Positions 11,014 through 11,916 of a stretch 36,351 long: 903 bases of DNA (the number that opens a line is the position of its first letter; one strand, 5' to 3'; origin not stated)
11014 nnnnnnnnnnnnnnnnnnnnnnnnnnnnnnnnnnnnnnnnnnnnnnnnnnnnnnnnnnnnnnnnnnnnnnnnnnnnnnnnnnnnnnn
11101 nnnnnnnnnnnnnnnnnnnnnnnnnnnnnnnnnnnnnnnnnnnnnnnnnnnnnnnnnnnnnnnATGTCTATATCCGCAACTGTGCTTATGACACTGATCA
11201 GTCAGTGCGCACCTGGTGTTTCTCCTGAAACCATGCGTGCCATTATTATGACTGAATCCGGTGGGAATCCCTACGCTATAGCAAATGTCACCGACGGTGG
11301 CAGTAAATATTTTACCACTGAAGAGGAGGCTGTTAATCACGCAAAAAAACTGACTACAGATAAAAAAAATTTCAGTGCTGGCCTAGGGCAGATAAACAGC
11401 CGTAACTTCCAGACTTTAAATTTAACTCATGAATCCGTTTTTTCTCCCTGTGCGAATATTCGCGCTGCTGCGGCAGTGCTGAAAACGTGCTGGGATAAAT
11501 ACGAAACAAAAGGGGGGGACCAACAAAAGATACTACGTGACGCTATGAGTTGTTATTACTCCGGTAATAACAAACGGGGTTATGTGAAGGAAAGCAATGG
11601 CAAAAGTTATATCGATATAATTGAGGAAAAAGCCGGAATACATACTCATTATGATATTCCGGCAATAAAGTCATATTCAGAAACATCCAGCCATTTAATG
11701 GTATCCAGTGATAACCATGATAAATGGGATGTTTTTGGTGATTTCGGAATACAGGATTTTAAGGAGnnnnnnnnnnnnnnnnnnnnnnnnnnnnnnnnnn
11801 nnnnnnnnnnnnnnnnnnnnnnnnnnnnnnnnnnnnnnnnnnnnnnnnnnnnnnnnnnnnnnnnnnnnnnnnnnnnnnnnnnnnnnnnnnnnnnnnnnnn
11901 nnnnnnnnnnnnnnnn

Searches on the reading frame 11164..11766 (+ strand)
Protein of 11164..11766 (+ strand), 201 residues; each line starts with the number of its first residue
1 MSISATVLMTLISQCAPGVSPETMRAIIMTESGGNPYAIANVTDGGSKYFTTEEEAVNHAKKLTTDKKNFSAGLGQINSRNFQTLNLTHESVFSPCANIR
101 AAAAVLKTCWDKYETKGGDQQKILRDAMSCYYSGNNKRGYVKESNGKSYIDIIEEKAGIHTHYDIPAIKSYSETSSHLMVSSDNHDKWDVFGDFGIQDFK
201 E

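Call 88: search_protein_families(library=pfam, proteins=[window:11164-11766:+], max_evalue=0.01)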
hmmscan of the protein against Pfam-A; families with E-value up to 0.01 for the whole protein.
window:11164-11766:+ (201 aa): 2 families
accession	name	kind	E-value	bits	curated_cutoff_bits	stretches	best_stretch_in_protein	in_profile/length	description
PF01464.25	SLT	-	3.8e-12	46.2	21.3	1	14-146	7-109/117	Transglycosylase SLT domain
PF18896.5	SLT_3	-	4.7e-05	24.2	27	0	56-109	31-81/89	Lysozyme like domain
